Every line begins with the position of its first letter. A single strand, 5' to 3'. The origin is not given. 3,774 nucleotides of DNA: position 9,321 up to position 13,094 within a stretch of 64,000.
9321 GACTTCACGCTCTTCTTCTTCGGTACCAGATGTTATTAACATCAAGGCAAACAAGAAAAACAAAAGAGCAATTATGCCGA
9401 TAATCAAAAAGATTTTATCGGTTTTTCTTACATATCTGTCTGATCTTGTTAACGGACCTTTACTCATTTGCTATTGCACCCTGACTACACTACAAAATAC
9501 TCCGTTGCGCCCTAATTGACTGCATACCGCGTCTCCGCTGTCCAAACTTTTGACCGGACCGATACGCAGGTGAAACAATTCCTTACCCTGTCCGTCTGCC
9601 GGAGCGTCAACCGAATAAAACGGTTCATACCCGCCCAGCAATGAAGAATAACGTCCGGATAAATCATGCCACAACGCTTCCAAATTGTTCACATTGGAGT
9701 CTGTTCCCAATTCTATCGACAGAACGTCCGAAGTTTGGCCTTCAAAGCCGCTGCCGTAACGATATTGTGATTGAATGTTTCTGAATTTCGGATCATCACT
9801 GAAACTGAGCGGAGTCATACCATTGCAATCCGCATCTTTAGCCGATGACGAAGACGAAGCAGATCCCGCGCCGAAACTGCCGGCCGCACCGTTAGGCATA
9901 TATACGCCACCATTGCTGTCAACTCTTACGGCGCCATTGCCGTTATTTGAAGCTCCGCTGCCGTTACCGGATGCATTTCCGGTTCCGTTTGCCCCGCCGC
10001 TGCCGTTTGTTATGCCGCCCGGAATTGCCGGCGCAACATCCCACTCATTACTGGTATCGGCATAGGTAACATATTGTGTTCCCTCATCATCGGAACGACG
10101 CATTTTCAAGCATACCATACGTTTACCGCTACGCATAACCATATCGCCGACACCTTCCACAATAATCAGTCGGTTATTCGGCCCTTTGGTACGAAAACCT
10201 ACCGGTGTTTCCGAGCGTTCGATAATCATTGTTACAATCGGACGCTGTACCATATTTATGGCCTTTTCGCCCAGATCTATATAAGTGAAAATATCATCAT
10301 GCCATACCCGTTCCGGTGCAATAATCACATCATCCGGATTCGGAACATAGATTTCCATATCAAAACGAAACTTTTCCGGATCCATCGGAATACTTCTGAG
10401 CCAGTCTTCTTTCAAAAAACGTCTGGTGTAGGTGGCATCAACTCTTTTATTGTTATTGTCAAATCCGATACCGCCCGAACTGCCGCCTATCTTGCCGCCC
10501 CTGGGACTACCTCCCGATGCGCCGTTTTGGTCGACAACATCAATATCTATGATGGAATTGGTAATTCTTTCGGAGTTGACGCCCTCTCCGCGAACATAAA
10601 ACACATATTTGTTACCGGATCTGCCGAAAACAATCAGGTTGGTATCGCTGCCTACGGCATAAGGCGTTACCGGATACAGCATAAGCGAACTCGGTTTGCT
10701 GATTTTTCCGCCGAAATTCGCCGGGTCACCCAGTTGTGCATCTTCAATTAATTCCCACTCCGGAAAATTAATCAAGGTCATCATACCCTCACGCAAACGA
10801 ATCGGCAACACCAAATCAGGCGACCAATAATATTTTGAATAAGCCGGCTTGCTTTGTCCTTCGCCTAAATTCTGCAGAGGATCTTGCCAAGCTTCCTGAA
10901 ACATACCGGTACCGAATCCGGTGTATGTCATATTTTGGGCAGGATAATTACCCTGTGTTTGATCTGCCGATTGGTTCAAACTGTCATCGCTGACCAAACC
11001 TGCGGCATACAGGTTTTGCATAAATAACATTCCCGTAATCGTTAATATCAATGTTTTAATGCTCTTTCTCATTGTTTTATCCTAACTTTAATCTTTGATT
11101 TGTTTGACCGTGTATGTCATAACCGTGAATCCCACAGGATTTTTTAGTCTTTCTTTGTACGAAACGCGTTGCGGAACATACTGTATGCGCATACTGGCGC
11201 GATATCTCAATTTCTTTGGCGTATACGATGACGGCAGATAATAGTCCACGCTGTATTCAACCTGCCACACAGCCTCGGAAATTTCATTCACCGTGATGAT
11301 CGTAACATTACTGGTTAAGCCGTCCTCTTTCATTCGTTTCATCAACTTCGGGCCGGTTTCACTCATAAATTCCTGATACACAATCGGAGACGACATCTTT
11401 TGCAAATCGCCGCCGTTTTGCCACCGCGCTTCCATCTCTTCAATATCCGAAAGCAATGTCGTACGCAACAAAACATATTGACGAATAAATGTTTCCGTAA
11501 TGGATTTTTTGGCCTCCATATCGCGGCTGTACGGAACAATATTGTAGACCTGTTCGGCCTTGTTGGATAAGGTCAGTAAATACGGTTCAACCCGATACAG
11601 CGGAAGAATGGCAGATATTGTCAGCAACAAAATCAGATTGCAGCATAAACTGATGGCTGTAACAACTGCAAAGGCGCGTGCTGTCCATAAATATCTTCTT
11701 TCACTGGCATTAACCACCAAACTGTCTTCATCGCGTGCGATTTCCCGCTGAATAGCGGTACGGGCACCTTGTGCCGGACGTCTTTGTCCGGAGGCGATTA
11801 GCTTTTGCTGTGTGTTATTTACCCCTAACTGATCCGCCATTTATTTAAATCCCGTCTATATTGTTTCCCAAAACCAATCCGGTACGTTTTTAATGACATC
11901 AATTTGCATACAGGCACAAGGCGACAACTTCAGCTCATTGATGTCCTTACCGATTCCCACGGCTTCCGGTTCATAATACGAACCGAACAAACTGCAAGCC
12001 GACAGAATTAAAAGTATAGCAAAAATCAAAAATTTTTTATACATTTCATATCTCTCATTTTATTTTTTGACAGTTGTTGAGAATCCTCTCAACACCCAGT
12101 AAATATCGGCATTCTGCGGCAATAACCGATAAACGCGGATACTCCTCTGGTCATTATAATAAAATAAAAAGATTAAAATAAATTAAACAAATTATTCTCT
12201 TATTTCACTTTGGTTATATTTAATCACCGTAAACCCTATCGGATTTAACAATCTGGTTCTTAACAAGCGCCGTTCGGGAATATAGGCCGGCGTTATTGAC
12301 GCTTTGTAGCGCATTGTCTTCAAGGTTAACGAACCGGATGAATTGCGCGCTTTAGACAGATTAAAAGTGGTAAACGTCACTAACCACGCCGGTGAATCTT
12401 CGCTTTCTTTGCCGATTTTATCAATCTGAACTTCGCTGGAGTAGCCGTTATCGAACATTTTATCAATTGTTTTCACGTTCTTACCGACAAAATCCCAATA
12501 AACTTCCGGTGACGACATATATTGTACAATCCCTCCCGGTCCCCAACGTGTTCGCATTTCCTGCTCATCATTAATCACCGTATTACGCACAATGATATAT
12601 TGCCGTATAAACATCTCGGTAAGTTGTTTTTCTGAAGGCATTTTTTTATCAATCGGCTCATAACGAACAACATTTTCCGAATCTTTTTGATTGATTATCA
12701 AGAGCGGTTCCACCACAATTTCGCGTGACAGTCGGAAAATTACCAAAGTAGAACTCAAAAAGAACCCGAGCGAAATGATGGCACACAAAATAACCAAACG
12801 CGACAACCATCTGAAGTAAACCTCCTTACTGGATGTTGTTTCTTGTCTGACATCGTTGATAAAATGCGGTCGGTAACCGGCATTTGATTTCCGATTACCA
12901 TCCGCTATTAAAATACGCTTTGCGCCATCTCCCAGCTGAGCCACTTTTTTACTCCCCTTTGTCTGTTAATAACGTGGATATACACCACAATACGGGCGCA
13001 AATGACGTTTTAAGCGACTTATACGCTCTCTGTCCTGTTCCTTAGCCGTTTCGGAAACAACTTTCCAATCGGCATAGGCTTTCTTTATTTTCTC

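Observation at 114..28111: Atypical virB-type T4SS operon: core present, VirB6/VirB1/VirD4 absent, slots filled by giant and secreted proteins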

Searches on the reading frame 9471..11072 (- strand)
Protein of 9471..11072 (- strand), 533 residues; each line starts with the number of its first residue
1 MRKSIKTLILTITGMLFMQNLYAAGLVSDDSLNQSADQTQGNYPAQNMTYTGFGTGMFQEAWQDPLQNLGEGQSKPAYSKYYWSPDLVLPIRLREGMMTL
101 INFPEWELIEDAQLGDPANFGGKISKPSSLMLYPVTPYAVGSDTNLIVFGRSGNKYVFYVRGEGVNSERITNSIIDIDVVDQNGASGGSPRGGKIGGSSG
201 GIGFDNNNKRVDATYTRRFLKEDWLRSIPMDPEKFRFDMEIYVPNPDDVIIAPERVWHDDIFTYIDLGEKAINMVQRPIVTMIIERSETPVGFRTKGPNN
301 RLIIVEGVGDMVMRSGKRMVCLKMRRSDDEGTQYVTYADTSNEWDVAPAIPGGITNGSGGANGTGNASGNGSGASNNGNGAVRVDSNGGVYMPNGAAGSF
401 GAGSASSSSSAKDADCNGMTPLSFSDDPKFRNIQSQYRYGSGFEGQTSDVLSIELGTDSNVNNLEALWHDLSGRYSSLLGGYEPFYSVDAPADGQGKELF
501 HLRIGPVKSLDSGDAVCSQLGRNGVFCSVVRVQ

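Call 4: search_protein_families(library=pfam, proteins=[window:9471-11072:-], max_evalue=0.1)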
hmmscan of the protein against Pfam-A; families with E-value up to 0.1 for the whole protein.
window:9471-11072:- (533 aa): 3 families
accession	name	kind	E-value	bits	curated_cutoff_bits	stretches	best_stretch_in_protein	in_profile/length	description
PF03524.21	CagX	-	2.3e-12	47.6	34.2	1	79-323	4-196/198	Conjugal transfer protein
PF05036.18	SPOR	-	0.00082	20.1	21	1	459-531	13-76/76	SPOR domain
PF07593.17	UnbV_ASPIC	-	0.067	13.5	23.4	0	435-476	17-56/68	ASPIC and UnbV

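Call 54: search_protein_families(library=ncbifam, proteins=[window:9471-11072:-], max_evalue=0.01)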
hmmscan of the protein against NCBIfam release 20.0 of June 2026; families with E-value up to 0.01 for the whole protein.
window:9471-11072:- (533 aa): 1 family
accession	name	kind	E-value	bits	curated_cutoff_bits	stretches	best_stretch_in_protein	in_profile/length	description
TIGR02781.1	VirB9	equivalog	2.3e-08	33.9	217.7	1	83-161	35-108/248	P-type conjugative transfer protein VirB9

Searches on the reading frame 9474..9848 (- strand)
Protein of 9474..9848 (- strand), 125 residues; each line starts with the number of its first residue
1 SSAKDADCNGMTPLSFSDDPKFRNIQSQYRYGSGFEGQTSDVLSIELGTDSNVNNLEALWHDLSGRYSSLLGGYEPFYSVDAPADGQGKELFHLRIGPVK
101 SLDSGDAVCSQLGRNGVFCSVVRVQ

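Call 85: search_protein_families(library=pfam, alignment_id=A4, max_evalue=0.01)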
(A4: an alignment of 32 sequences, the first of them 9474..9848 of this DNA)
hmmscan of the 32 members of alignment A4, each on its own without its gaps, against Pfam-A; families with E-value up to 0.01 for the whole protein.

A. member 1, window:9474-9848:- (125 aa): 2 families
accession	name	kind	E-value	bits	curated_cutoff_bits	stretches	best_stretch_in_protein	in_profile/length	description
PF05036.18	SPOR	-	4.5e-05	24.1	21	1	50-123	12-76/76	SPOR domain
PF07593.17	UnbV_ASPIC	-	0.0098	16.2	23.4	0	27-68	17-56/68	ASPIC and UnbV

B. families by the number of members that match (of 32 scanned): 3 families
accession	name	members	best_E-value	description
PF05036.18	SPOR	31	4.6e-07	SPOR domain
PF22214.1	Mec-4_10_cyt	1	0.00072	Mechanosensory ion channel subunit mec-4/10 cytosolic domain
PF07593.17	UnbV_ASPIC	1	0.0098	ASPIC and UnbV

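Call 86: search_solved_structures(query=A4, max_evalue=1)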
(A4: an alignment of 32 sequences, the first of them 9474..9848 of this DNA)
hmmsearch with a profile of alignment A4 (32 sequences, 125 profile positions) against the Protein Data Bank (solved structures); distinct sequences matched with E-value up to 1: 1.
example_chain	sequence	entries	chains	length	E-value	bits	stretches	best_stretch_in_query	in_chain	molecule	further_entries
5nmo_A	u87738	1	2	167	0.34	14.3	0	42-99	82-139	Chromosome partition protein Smc,Chromosome partition protein Smc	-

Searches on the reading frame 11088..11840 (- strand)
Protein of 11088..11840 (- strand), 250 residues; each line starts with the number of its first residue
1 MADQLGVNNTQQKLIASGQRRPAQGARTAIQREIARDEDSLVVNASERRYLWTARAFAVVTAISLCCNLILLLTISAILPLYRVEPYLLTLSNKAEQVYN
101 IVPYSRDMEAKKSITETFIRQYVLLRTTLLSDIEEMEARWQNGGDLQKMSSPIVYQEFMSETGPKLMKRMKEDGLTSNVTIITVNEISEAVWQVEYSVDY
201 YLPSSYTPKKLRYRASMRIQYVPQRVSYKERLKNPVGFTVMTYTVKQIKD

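Call 4: search_protein_families(library=pfam, proteins=[window:11088-11840:-], max_evalue=0.1)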
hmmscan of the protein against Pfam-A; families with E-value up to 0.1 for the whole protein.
window:11088-11840:- (250 aa): 1 family
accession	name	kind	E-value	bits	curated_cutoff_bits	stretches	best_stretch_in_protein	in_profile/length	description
PF04335.19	VirB8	-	4.8e-21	76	23.2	1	54-246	17-211/213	VirB8 protein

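Call 37: search_solved_structures(query=window:11088-11840:-, max_evalue=0.01)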
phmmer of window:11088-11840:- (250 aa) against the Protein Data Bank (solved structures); distinct sequences matched with E-value up to 0.01: 6.
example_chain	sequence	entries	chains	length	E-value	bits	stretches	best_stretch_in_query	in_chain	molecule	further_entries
4mei_A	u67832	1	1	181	0.00012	25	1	77-243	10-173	VirB8 protein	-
4kz1_A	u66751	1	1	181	0.00026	23.8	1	77-243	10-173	VirB8 protein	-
4lso_A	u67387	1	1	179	0.00095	22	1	79-243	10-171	Type IV secretion system protein virB8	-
4aky_A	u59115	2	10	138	0.0047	19.8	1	118-245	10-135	TYPE IV SECRETION SYSTEM PROTEIN VIRB8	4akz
2bhm_A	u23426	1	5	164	0.0055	19.5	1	118-245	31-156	TYPE IV SECRETION SYSTEM PROTEIN VIRB8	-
5jbs_A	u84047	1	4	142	0.0055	19.5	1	119-245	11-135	Type IV secretion system protein virB8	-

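Call 54: search_protein_families(library=ncbifam, proteins=[window:11088-11840:-], max_evalue=0.01)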
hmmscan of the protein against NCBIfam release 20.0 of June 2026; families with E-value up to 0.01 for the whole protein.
window:11088-11840:- (250 aa): 1 family
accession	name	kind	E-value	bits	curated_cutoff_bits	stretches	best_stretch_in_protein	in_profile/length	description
NF010439.0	PRK13865.1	equivalog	4.4e-09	36.2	188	1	53-246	36-225/237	type IV secretion system protein VirB8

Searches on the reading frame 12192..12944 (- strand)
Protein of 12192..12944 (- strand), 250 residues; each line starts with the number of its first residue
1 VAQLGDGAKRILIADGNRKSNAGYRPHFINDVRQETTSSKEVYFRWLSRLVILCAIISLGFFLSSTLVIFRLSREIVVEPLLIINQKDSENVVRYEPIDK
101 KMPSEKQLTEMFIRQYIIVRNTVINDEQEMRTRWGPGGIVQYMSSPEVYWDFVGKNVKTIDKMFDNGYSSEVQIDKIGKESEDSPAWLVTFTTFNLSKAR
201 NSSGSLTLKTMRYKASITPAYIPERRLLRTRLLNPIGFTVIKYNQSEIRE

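Call 4: search_protein_families(library=pfam, proteins=[window:12192-12944:-], max_evalue=0.1)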
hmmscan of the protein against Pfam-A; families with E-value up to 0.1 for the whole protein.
window:12192-12944:- (250 aa): 1 family
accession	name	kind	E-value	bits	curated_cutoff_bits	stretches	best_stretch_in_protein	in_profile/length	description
PF04335.19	VirB8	-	9e-12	45.7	23.2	1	49-247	18-212/213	VirB8 protein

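Call 54: search_protein_families(library=ncbifam, proteins=[window:12192-12944:-], max_evalue=0.01)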
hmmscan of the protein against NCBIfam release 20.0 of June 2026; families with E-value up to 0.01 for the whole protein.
window:12192-12944:- (250 aa): 0 families
